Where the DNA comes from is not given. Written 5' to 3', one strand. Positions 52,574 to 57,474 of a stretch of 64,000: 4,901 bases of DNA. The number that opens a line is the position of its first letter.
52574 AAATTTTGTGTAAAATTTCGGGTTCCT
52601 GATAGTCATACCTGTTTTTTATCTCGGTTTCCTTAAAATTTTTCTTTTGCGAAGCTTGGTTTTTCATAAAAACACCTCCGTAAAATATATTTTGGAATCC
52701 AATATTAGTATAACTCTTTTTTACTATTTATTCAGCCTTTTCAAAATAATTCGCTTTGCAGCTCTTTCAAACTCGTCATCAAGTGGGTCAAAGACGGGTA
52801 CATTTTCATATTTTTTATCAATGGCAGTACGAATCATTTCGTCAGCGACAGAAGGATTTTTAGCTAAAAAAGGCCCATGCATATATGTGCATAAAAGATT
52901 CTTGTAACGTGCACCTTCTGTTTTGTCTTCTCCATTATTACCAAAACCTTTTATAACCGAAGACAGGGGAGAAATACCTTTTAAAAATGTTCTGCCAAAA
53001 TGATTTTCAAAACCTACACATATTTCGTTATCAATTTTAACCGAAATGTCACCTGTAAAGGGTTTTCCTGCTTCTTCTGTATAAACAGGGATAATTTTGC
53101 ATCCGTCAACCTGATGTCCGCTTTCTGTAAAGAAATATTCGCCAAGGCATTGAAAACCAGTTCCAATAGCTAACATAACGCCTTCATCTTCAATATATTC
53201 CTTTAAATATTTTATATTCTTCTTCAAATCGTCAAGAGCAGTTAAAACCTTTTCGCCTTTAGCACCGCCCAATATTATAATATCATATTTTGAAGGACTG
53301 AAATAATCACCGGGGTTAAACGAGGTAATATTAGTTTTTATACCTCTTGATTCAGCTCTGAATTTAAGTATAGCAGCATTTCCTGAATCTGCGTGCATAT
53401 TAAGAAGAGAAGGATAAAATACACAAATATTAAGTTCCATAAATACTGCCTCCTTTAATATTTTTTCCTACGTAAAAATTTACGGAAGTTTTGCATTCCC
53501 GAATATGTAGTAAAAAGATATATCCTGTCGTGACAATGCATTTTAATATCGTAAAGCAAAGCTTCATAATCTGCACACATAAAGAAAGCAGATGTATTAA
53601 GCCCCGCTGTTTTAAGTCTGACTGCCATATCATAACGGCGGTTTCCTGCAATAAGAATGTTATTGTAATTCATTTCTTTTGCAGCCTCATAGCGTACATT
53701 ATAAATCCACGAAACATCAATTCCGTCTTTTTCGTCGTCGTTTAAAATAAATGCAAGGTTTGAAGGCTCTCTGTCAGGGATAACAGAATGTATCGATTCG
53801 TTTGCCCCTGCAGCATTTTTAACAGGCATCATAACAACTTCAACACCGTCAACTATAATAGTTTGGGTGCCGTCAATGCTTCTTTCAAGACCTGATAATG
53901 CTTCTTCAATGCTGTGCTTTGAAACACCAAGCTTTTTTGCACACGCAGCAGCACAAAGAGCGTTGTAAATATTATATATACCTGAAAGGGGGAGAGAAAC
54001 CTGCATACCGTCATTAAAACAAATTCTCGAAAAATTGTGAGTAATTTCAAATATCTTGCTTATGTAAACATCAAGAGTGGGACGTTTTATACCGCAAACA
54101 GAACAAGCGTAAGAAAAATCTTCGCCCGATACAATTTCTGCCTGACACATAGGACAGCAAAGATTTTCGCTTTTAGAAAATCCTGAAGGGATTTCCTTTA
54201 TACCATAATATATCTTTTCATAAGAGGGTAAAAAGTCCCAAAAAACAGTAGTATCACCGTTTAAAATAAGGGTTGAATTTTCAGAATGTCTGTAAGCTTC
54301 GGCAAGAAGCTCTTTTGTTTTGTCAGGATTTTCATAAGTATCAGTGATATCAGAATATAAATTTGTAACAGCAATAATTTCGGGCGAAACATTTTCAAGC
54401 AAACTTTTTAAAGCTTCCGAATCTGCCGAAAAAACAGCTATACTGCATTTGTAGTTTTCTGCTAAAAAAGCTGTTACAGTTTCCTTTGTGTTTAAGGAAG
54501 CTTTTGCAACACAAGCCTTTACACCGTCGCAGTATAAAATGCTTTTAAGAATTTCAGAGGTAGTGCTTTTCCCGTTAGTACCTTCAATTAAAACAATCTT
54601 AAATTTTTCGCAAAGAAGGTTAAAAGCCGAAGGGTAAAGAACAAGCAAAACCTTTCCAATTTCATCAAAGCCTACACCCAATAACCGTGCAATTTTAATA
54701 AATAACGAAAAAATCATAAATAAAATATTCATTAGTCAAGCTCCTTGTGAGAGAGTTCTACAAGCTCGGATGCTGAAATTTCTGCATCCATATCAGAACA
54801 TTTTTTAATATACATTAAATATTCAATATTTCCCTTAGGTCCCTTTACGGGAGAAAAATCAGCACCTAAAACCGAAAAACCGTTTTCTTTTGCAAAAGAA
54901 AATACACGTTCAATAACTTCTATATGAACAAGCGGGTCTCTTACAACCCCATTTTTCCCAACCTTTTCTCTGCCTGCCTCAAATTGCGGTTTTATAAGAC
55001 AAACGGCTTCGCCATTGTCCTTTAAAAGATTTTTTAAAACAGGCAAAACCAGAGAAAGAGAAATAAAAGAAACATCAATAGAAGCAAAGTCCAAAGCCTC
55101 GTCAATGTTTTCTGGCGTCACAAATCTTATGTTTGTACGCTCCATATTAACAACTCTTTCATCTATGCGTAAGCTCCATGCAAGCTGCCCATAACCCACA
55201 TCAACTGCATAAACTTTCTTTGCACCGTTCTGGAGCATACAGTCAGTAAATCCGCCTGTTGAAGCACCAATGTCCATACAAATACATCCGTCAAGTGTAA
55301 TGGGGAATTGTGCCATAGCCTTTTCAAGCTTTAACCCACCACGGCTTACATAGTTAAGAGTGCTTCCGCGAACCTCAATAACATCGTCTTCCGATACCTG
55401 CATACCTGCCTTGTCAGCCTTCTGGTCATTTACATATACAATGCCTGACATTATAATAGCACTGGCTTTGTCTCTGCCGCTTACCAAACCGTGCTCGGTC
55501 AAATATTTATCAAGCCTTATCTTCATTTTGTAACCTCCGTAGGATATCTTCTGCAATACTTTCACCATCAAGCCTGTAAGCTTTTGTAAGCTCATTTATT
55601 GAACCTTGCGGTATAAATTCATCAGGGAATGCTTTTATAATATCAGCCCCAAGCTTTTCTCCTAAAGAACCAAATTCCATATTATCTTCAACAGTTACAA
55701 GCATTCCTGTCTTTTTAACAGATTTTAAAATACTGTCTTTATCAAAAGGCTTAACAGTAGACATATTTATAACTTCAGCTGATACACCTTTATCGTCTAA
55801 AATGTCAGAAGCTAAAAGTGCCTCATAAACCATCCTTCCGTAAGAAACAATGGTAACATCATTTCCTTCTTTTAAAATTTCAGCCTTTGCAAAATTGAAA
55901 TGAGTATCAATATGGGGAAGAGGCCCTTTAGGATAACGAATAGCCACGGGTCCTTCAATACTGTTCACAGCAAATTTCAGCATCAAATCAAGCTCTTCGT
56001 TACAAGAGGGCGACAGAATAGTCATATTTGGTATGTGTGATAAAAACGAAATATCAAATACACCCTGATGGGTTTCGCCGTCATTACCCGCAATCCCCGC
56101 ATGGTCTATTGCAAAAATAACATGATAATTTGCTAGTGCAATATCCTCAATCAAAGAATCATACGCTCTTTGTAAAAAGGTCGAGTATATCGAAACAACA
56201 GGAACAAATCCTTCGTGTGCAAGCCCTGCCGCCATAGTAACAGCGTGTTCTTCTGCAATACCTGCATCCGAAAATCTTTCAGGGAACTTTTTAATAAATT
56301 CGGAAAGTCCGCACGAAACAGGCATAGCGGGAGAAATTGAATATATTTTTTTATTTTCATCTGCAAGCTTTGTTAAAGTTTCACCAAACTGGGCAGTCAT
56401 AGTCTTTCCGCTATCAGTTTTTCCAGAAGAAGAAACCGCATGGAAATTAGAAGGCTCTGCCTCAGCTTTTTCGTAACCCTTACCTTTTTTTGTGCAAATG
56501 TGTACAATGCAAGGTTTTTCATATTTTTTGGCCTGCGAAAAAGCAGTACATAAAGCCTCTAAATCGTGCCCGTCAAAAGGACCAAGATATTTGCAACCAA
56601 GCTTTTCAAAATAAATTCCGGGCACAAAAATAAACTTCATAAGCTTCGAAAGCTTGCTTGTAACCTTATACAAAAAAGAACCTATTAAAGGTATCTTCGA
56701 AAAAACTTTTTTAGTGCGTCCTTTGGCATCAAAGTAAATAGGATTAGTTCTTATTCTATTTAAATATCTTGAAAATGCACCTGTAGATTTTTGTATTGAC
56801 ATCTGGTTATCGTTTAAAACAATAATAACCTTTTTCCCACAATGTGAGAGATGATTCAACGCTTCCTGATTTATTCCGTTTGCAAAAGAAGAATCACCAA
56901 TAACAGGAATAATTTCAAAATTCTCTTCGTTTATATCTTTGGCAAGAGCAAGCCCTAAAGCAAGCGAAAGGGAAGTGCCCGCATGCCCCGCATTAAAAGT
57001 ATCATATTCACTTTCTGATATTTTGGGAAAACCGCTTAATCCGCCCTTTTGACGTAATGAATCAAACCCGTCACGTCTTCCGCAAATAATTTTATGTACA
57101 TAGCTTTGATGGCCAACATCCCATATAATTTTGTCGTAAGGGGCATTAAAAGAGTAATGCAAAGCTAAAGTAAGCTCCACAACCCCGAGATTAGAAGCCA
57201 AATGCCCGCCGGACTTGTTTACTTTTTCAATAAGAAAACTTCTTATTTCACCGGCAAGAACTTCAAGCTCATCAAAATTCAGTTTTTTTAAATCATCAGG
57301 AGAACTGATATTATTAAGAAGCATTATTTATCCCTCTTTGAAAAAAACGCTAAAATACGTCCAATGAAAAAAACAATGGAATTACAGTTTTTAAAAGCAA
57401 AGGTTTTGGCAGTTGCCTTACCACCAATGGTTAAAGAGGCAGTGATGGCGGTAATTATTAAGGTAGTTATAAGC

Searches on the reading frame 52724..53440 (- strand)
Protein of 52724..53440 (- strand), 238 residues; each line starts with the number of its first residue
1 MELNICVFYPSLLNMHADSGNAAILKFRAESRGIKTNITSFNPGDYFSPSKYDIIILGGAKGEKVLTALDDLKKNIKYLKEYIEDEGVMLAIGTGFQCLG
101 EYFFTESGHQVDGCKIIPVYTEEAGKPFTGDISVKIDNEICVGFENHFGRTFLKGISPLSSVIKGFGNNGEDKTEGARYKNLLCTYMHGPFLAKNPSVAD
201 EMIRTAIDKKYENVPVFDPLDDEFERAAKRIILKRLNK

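Call 6: search_protein_families(library=pfam, proteins=[window:52724-53440:-])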
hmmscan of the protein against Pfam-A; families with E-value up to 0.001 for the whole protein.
window:52724-53440:- (238 aa): 1 family
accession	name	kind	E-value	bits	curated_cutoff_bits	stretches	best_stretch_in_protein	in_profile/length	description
PF07685.20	GATase_3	-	7.9e-30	104.4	27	1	4-195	1-195/196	CobB/CobQ-like glutamine amidotransferase domain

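Call 7: search_protein_families(library=ncbifam, proteins=[window:52724-53440:-])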
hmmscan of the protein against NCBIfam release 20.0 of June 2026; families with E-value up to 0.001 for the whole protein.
window:52724-53440:- (238 aa): 4 families
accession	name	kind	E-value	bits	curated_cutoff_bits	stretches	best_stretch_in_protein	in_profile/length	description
NF052463.1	L2IsogltmlsynGatDStaph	equivalog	2.4e-50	171.5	450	1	2-238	1-236/237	lipid II isoglutaminyl synthase subunit GatD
NF045636.1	isoglutsynth_GatD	equivalog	2.4e-50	171.3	400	1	2-213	17-232/258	lipid II isoglutaminyl synthase subunit GatD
NF001989.1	PRK00784.1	equivalog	1.8e-09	36.8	273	1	50-211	285-442/480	cobyric acid synthase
TIGR00313.1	cobQ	equivalog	2.7e-05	23.2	309.9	1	52-193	285-428/477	cobyric acid synthase CobQ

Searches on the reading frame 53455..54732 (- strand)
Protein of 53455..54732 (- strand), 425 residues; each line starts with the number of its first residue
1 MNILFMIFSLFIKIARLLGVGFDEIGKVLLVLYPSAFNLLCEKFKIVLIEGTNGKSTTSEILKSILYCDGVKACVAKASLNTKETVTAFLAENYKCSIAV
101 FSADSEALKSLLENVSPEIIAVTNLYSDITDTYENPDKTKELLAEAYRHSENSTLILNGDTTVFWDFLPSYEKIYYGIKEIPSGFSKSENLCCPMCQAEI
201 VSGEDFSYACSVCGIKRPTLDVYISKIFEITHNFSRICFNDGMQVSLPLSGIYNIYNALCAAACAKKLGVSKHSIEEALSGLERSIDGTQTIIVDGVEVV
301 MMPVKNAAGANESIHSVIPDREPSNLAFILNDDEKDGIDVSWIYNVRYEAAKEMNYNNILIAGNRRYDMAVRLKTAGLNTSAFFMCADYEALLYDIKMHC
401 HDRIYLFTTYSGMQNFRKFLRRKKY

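Call 6: search_protein_families(library=pfam, proteins=[window:53455-54732:-])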
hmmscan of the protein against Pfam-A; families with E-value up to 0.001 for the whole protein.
window:53455-54732:- (425 aa): 2 families
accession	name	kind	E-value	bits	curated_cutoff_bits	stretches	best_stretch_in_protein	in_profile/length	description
PF08353.15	MurT_C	-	6.3e-27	94.2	25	1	304-413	2-110/110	MurT ligase C-terminal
PF08245.18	Mur_ligase_M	-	5.6e-12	46.5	24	1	51-265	3-200/200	Mur ligase middle domain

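Call 7: search_protein_families(library=ncbifam, proteins=[window:53455-54732:-])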
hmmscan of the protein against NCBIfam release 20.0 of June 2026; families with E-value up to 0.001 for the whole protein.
window:53455-54732:- (425 aa): 18 families
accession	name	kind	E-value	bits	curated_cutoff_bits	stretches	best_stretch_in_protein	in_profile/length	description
NF045635.1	isoglutsynth_MurT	equivalog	7e-56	190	800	1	20-424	24-440/447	lipid II isoglutaminyl synthase subunit MurT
NF052464.1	L2IsogltmlsynMurTStaph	equivalog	1.3e-34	119.8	800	1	45-381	49-391/435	lipid II isoglutaminyl synthase subunit MurT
NF053645.1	pMurC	equivalog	2.1e-26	92.7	560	1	44-301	102-369/492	pseudomurein biosynthesis peptide ligase pMurC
TIGR01082.1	murC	equivalog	9.3e-11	41.4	335.1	1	32-169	88-221/449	UDP-N-acetylmuramate--L-alanine ligase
NF001126.0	PRK00139.1-4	equivalog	1.5e-10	40.2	373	1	239-284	282-328/486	UDP-N-acetylmuramoyl-L-alanyl-D-glutamate--2,6-diaminopimelate ligase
TIGR01143.1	murF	subfamily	1.6e-10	40.5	288.6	2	43-177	73-214/418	UDP-N-acetylmuramoyl-tripeptide--D-alanyl-D-alanine ligase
NF008896.0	PRK11929.1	equivalog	1.7e-10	39.4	1023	1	43-293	603-829/965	bifunctional UDP-N-acetylmuramoyl-L-alanyl-D-glutamate--2,6-diaminopimelate ligase MurE/UDP-N-acetylmuramoyl-tripeptide--D-alanyl-D-alanine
TIGR01087.1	murD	equivalog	1.4e-09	37.5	211.95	1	42-162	102-218/441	UDP-N-acetylmuramoyl-L-alanine--D-glutamate ligase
NF053647.1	pMurD2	equivalog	2.1e-09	36.8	550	0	230-307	221-298/405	pseudomurein biosynthesis peptide ligase pMurD2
TIGR01085.1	murE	subfamily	5.2e-07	28.9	257.3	0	36-75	77-116/472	UDP-N-acetylmuramyl-tripeptide synthetase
NF001124.0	PRK00139.1-2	equivalog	6e-07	28.6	476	0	239-283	292-336/500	UDP-N-acetylmuramoyl-L-alanyl-D-glutamate--2,6-diaminopimelate ligase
NF053648.1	pMurE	equivalog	1.4e-06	27.3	600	0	44-74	98-128/464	pseudomurein biosynthesis peptide ligase pMurE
NF053646.1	pMurD1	equivalog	1.4e-05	23.9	610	1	45-282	110-312/465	pseudomurein biosynthesis peptide ligase pMurD1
NF011171.0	PRK14573.1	equivalog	5.6e-05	21.2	1015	0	39-161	99-217/809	bifunctional UDP-N-acetylmuramate--L-alanine ligase/D-alanine--D-alanine ligase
NF001129.0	PRK00139.2-3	equivalog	0.00025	19.7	762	0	244-284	311-350/517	UDP-N-acetylmuramoyl-L-alanyl-D-glutamate--2,6-diaminopimelate ligase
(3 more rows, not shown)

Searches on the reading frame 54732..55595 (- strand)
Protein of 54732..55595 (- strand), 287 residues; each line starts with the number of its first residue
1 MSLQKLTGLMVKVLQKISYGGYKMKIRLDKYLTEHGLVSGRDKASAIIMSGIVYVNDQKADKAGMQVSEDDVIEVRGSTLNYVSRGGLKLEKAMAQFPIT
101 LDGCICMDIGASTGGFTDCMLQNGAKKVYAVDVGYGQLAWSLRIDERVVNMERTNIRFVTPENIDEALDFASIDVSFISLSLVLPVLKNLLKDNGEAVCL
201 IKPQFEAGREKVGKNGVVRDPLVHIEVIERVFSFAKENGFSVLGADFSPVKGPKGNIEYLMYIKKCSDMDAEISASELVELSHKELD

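Call 6: search_protein_families(library=pfam, proteins=[window:54732-55595:-])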
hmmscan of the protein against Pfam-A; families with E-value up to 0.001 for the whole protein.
window:54732-55595:- (287 aa): 2 families
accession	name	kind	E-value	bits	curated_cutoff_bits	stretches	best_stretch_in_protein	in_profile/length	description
PF01728.25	FtsJ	-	3.8e-43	148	24.1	1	82-264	1-180/181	FtsJ-like methyltransferase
PF01479.30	S4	-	2.2e-09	37.3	22.8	1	27-73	2-48/48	S4 domain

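Call 7: search_protein_families(library=ncbifam, proteins=[window:54732-55595:-])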
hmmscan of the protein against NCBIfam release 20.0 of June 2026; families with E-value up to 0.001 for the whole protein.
window:54732-55595:- (287 aa): 5 families
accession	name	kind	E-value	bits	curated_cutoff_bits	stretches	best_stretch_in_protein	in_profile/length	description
TIGR00478.1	tly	subfamily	2.4e-83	279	185.8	1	27-258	1-228/228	TlyA family rRNA (cytidine-2'-O)-methyltransferase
NF049952.1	23rRNACMtaseTlyA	equivalog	4.9e-59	199.7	250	1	26-265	1-236/236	23S rRNA (cytidine-2'-O)-methyltransferase TlyA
NF007784.0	PRK10475.1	equivalog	5.7e-06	25.5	318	1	25-81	6-60/290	23S rRNA pseudouridine(2604) synthase RluF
TIGR01017.1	rpsD_bact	equivalog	6.1e-06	26.1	177.2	1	24-81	88-145/200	30S ribosomal protein S4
NF003717.0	PRK05327.1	equivalog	3.4e-05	23.8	116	1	26-78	92-144/202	30S ribosomal protein S4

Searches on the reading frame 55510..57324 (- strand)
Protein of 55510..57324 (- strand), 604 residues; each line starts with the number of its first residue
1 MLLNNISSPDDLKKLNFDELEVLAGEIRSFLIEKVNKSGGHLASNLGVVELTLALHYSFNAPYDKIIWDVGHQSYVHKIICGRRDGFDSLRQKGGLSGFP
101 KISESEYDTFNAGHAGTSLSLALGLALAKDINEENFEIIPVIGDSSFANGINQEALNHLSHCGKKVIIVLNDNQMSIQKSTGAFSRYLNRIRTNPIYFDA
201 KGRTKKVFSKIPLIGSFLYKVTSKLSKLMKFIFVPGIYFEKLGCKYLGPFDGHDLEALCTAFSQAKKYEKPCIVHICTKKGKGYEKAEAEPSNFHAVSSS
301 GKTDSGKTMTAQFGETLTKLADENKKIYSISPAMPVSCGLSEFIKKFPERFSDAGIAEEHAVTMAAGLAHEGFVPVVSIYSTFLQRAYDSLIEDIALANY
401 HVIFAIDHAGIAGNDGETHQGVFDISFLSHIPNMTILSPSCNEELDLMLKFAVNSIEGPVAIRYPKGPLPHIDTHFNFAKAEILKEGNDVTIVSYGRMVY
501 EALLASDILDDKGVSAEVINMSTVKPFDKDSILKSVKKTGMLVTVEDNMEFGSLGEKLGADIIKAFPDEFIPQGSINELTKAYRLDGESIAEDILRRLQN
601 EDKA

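Call 6: search_protein_families(library=pfam, proteins=[window:55510-57324:-])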
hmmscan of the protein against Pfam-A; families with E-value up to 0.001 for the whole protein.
window:55510-57324:- (604 aa): 7 families
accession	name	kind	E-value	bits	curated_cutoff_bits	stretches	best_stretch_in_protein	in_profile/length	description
PF13292.11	DXP_synthase_N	-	1.4e-107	359.5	21.2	1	3-278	1-274/274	1-deoxy-D-xylulose-5-phosphate synthase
PF02779.29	Transket_pyr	-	5.1e-39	134.1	27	1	308-469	4-172/174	Transketolase, pyrimidine binding domain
PF02780.25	Transketolase_C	-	2.7e-28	98.8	25.9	1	480-564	2-86/124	Transketolase, C-terminal domain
PF17147.9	PFOR_II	-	1.4e-05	25.8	27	1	489-569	2-81/102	Pyruvate:ferredoxin oxidoreductase core domain II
PF00456.26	Transketolase_N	-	0.00038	20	22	0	91-182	89-192/334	Transketolase, thiamine diphosphate binding domain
PF02775.26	TPP_enzyme_C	-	0.00044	20.5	21.9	0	111-176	26-86/151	Thiamine pyrophosphate enzyme, C-terminal TPP binding domain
PF22613.1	Transketolase_C_1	-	0.00063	20.4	27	0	486-531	10-55/113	Transketolase-like TK C-terminal domain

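Call 7: search_protein_families(library=ncbifam, proteins=[window:55510-57324:-])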
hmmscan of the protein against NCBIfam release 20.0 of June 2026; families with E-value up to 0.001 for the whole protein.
window:55510-57324:- (604 aa): 15 families
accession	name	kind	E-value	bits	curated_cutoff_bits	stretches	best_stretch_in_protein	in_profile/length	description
TIGR00204.1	dxs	equivalog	4.9e-200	666.1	465.95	1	5-598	3-615/616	1-deoxy-D-xylulose-5-phosphate synthase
NF003933.0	PRK05444.2-2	equivalog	2.2e-171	571.5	395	1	2-597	7-604/606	1-deoxy-D-xylulose-5-phosphate synthase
NF008968.0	PRK12315.1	subfamily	2e-146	488.7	510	2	239-597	204-580/582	1-deoxy-D-xylulose-5-phosphate synthase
NF004559.0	PRK05899.2-5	equivalog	1.5e-66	225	488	3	299-566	308-582/627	transketolase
NF004556.0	PRK05899.2-2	equivalog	1.4e-38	132.7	575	1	310-597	325-637/639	transketolase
NF006667.0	PRK09212.1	subfamily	2.8e-29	102.1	321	1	344-564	45-278/327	pyruvate dehydrogenase complex E1 component subunit beta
NF008854.0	PRK11892.1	equivalog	5.6e-27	94.5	454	1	348-565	188-418/464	pyruvate dehydrogenase complex E1 component subunit beta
TIGR00232.1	tktlase_bact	equivalog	3e-22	78.8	682.25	1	315-536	357-591/654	transketolase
NF004558.0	PRK05899.2-4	equivalog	1.4e-15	56.8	788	1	348-590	390-642/651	transketolase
NF006412.0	PRK08659.1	equivalog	2e-05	23.9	411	1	483-549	270-336/378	2-oxoacid:acceptor oxidoreductase subunit alpha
NF041170.1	Oxoac_fdxalpha_Archa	equivalog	0.00014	20.4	800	1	486-550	518-583/636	2-oxoacid:ferredoxin oxidoreductase subunit alpha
TIGR03710.1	OAFO_sf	subfamily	0.00022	20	482.75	1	485-549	460-524/561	2-oxoacid:acceptor oxidoreductase subunit alpha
TIGR03182.1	PDH_E1_alph_y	equivalog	0.00042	19.3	393.85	1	110-180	105-177/315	pyruvate dehydrogenase (acetyl-transferring) E1 component subunit alpha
TIGR03336.1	IOR_alpha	equivalog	0.0005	18.5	650.9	0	116-175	406-460/595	indolepyruvate ferredoxin oxidoreductase subunit alpha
TIGR03181.1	PDH_E1_alph_x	equivalog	0.00051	19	411.35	1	116-179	125-188/341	pyruvate dehydrogenase (acetyl-transferring) E1 component subunit alpha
